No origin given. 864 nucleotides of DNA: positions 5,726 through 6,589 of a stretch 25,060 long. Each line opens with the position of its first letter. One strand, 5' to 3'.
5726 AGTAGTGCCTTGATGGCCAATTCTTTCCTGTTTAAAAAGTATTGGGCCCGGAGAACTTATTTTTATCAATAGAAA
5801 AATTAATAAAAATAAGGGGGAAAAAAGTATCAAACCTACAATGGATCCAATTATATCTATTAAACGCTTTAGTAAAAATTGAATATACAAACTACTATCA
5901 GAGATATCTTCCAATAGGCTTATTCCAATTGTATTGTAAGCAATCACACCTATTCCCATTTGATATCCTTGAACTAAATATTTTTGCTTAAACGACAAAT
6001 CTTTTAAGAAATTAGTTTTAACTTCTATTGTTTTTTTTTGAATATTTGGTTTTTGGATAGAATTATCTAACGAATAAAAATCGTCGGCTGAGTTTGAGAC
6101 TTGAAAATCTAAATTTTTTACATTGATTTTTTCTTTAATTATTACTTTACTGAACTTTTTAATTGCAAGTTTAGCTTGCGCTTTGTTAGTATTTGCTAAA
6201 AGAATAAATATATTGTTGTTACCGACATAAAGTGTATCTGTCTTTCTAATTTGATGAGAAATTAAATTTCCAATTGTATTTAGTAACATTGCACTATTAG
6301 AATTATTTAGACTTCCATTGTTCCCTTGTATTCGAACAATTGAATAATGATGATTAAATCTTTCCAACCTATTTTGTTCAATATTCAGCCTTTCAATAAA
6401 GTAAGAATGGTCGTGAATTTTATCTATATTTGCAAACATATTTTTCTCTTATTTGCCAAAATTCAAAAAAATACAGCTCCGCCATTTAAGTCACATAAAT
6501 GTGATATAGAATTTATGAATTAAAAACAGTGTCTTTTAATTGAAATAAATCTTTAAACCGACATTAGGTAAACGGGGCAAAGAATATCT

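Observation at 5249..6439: Initiating sugar-phosphate transferase with an N-terminal degenerate GGDEF-like domain that keeps an RxxD I-site-like motif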

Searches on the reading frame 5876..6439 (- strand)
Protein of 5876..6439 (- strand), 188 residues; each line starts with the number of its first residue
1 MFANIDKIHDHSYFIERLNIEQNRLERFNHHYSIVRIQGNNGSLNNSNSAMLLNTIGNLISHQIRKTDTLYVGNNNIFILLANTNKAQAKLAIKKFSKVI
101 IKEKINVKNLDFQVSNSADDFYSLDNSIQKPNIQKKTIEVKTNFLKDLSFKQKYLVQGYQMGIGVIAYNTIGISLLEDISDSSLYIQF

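Call 3: search_protein_families(library=pfam, proteins=[window:5876-6439:-], max_evalue=10)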
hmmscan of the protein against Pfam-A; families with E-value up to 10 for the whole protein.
seq(188 aa): 2 families
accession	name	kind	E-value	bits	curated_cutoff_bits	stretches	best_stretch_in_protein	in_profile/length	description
PF00990.26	GGDEF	-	0.0066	16.7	23.8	1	8-111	9-120/161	Diguanylate cyclase, GGDEF domain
PF18211.6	Csm1_B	-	0.01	16.1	26.4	1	62-103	32-75/94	Csm1 subunit domain B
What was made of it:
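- On GGDEF domain (Pfam PF00990), fold and homology: The window protein alone scores 16.7 bits against a cut-off of 23.8, E=0.0066 (call 3).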

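Call 4: search_protein_families(library=ncbifam, proteins=[window:5876-6439:-], max_evalue=10)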
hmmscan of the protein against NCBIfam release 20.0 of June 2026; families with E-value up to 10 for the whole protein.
seq(188 aa): 5 families
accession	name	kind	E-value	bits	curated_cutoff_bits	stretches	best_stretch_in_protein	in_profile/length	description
NF007380.0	PRK09894.1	equivalog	0.0011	18.4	256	1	52-117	184-250/296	diguanylate cyclase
NF038266.1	diguan_SiaD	equivalog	0.002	17.5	290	1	10-117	104-217/252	biofilm regulation diguanylate cyclase SiaD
TIGR00254.1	GGDEF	domain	0.0026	17.5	37.4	1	8-109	13-120/168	diguanylate cyclase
NF038048.1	DIP1984_fam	subfamily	0.02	15.1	70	1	44-134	60-146/149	DIP1984 family protein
TIGR00724.1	urea_amlyse_rel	domain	0.063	12.3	230.2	1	46-130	127-206/315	5-oxoprolinase/urea amidolyase family protein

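Call 5: find_homologous_proteins(query=window:5876-6439:-, max_evalue=0.01)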
Query seq(188 aa): 96 candidates shared short words with the query, none scored E <= 0.01.
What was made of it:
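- Tried and rejected: A word-indexed homologue search with the N-domain alone found nothing (call 5).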
